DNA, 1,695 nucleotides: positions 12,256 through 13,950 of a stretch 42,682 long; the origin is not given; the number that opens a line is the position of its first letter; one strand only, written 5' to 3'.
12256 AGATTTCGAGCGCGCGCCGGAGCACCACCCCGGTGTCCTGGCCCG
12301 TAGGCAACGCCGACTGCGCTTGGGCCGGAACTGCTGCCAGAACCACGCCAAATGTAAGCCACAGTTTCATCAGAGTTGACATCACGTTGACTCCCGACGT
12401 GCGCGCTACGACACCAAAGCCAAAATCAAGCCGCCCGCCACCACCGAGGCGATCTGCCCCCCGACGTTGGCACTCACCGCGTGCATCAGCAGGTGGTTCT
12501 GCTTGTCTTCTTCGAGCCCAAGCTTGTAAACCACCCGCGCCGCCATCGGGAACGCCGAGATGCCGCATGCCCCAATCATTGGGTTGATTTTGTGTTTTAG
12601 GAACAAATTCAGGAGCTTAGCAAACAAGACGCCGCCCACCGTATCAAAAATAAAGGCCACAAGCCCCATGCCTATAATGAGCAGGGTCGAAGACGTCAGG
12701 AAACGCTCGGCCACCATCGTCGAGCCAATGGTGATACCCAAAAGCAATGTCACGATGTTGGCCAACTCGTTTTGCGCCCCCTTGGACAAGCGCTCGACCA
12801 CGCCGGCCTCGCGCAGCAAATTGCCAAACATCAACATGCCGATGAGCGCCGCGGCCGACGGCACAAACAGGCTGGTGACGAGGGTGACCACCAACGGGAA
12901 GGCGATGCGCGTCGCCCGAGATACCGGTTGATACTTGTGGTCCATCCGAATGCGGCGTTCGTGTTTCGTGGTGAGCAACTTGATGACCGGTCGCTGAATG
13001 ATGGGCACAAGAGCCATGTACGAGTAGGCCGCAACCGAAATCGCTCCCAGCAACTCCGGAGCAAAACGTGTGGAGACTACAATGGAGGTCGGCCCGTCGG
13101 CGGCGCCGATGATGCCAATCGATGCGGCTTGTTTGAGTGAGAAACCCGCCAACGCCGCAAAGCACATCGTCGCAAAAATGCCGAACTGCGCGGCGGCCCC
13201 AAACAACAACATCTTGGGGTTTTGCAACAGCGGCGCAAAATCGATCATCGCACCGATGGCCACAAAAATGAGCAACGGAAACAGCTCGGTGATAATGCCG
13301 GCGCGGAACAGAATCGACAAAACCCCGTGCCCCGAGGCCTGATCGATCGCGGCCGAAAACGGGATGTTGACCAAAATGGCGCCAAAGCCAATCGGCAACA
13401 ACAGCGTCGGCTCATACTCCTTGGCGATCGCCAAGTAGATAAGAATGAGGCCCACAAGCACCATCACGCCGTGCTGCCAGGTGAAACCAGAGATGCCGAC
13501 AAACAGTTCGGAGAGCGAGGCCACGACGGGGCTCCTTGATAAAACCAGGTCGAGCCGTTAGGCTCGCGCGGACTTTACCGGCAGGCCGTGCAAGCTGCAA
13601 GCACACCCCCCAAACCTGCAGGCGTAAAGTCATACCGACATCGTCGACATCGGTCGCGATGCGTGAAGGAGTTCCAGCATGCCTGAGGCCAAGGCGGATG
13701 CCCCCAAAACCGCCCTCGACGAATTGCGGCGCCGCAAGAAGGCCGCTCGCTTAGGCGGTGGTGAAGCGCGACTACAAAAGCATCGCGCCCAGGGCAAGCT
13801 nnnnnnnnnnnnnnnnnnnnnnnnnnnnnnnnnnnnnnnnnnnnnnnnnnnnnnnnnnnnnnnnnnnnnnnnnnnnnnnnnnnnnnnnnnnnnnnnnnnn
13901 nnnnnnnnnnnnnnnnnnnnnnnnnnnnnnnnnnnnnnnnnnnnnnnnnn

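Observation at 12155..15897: Na+-translocating biotin-dependent decarboxylase (Mmd/Oad/Gcd-type) encoded as two divergent operons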

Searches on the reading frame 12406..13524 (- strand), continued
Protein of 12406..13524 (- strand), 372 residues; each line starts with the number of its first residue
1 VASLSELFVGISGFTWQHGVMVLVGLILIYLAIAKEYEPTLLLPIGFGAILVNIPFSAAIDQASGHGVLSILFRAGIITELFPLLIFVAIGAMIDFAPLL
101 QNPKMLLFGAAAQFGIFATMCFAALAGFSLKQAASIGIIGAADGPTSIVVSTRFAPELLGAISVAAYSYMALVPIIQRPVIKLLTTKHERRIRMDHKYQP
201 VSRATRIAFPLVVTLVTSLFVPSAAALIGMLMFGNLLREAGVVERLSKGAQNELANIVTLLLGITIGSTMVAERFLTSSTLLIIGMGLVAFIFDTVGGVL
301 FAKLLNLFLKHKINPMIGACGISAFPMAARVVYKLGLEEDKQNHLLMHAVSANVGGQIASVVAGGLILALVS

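Call 15: list_cluster_members(proteins=[P0001, P0003, P0009, P0011, P0016, P0017, P0022, P0026, P0010, P0007])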
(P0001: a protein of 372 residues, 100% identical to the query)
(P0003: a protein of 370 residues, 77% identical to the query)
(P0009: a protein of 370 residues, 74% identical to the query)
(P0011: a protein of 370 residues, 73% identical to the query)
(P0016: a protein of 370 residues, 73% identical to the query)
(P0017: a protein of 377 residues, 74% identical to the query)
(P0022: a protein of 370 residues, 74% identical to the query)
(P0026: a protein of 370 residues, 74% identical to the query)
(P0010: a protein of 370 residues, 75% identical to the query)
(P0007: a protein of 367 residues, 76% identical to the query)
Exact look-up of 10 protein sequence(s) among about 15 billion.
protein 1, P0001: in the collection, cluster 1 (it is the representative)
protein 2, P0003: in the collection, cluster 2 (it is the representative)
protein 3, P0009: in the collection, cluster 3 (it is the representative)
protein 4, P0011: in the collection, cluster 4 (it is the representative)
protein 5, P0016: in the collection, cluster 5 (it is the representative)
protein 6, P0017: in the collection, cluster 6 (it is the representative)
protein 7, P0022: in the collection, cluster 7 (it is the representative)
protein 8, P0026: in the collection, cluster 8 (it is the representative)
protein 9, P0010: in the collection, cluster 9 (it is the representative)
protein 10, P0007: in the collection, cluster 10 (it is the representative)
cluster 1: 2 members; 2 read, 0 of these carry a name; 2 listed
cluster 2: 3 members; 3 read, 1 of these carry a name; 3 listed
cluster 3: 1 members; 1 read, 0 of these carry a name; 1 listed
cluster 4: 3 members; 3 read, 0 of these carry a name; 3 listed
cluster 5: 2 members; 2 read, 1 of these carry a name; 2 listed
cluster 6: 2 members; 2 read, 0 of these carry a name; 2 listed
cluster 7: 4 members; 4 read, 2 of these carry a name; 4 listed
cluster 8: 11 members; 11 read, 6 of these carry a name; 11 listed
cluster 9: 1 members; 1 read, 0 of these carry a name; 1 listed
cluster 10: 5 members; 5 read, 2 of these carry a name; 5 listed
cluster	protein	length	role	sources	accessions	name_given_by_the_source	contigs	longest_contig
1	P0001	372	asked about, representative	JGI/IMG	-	-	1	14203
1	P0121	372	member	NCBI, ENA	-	-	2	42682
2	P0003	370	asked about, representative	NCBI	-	-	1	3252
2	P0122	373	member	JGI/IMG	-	carboxybiotin decarboxylase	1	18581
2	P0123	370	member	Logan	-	-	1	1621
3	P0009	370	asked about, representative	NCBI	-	-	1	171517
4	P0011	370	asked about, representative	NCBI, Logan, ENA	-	-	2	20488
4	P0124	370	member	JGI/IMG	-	-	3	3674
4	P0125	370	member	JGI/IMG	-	-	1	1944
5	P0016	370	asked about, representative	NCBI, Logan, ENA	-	-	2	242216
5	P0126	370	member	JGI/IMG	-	oxaloacetate decarboxylase beta subunit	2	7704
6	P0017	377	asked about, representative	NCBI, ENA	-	-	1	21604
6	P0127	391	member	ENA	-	-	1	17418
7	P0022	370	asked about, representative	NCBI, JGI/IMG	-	-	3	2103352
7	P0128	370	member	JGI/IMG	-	carboxybiotin decarboxylase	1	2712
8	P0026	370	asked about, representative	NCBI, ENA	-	-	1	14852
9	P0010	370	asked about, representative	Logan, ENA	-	-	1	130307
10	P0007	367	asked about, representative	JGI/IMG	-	oxaloacetate decarboxylase beta subunit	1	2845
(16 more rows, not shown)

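Call 16: find_encoding_contigs(protein=window:12406-13524:-, flank=3000, max_places=4)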
Protein window:12406-13524:- (372 aa): 2 contigs read that carry it; 1 place shown.
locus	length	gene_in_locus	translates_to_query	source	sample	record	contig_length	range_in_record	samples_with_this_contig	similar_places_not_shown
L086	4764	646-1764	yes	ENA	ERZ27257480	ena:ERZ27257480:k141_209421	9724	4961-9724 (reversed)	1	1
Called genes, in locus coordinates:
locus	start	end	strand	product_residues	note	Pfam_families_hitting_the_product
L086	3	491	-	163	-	?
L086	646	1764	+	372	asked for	PF03977:OAD_beta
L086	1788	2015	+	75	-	-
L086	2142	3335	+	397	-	-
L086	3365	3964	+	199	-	-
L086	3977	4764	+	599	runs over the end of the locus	-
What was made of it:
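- Checked: A second metagenome contig (L086) carries the same beta and small ORF next to a divergent partial ORF (call 16).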

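Call 17: find_encoding_contigs(protein=P0121, flank=1000, max_places=4)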
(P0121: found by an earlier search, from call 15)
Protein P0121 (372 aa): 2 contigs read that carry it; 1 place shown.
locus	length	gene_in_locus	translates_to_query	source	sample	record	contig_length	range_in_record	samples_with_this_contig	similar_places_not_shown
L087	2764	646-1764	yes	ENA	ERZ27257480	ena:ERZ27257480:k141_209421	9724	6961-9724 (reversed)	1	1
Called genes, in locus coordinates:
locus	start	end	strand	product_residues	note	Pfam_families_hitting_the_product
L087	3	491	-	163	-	?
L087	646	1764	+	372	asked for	PF03977:OAD_beta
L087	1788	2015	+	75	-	-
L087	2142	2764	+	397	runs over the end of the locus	-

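Call 18: search_solved_structures(query=window:12406-13524:-, show_alignments=2)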
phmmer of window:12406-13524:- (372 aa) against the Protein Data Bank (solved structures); distinct sequences matched with E-value up to 0.001: 1.
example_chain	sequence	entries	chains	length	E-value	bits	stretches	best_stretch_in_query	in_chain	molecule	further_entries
6iva_A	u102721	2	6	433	6.7e-107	361.3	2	58-370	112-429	Oxaloacetate decarboxylase beta chain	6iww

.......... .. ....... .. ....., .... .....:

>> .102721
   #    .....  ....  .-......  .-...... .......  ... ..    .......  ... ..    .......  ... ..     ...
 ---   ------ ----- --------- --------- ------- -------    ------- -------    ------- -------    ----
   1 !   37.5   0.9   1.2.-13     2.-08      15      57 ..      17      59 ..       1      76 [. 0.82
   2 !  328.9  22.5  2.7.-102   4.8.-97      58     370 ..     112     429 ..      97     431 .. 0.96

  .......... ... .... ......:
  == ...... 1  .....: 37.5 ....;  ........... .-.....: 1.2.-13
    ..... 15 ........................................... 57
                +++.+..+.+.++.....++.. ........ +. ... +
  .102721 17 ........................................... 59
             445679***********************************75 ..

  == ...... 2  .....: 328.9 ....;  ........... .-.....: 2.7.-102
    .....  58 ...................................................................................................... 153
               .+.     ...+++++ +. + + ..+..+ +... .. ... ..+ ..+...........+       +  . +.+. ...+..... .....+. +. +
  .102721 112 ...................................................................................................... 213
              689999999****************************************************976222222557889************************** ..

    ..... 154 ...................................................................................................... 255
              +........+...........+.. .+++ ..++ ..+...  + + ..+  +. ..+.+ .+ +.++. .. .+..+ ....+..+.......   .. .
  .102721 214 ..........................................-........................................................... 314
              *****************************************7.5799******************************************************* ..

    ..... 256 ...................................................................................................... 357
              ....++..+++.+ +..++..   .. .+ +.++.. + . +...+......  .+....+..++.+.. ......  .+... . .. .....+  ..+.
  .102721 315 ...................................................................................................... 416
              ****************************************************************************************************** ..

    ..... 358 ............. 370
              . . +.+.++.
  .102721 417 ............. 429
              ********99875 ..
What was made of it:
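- Closest known: Oxaloacetate decarboxylase beta-gamma subcomplex of Salmonella. Different: OadB has an extra segment of about 52 residues (60-111) that the window beta lacks (call 18).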

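Call 74: find_encoding_contigs(protein=P0006, flank=8000, max_places=2)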
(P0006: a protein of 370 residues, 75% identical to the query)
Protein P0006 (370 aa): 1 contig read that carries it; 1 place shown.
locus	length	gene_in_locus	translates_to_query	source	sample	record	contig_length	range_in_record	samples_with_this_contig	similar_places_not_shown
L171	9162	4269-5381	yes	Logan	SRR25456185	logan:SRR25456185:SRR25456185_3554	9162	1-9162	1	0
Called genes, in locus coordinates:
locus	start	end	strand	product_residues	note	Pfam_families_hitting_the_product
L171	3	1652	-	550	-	?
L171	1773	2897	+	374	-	PF13439:Glyco_transf_4, PF13579:Glyco_trans_4_4, PF00534:Glycos_transf_1, PF13692:Glyco_trans_1_4, PF13524:Glyco_trans_1_2 (faint)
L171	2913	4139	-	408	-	-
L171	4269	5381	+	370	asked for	PF03977:OAD_beta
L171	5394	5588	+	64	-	-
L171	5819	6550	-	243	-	PF01844:HNH, PF13395:HNH_4, PF14279:HNH_5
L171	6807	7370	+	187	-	PF11412:DsbD_N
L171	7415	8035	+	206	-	PF00578:AhpC-TSA, PF08534:Redoxin, PF00255:GSHPx (weak)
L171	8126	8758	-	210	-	PF14681:UPRTase, PF00156:Pribosyltran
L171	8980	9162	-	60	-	?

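Call 75: find_encoding_contigs(protein=P0122, flank=8000, max_places=2)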
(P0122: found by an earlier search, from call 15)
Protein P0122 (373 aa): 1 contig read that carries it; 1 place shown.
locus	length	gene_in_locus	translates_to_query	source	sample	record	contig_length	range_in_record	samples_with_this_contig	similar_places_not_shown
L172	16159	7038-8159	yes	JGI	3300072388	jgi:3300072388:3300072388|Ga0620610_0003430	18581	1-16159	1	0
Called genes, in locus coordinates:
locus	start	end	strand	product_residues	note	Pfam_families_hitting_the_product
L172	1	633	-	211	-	?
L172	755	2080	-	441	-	PF00037:Fer4 (weak), PF13484:Fer4_16 (weak), PF14864:Alkyl_sulf_C (weak), PF02036:SCP2 (weak)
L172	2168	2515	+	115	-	PF01638:HxlR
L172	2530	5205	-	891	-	PF00069:Pkinase, PF07714:PK_Tyr_Ser-Thr, PF01636:APH (faint), PF03109:ABC1 (weak), PF13432:TPR_16 (faint), PF07719:TPR_2 (faint), PF13374:TPR_10 (faint), PF13424:TPR_12, +3 more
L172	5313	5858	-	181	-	PF07638:Sigma70_ECF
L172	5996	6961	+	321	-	PF07228:SpoIIE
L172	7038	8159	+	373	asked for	PF03977:OAD_beta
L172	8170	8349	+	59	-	-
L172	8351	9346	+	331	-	PF03741:TerC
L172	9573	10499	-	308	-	PF06574:FAD_syn, PF01687:Flavokinase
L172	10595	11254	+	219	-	-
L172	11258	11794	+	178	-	PF04403:PqiA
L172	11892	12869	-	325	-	PF13641:Glyco_tranf_2_3 (faint), PF00535:Glycos_transf_2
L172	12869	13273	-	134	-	PF01850:PIN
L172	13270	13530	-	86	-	PF15937:PrlF_antitoxin, PF04014:MazE_antitoxin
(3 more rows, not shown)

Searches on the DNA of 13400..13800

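Call 51: search_rna_families(source=window, start=13400, end=13800, threshold=evalue, max_evalue=1)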
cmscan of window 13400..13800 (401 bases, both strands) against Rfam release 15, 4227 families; matches with E-value up to 1: 0.
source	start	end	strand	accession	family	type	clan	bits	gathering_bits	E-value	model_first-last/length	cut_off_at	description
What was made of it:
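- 13525..13678 (.): 154-bp divergent intergenic region between beta and alpha. No Rfam match at E<=1 (call 51).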
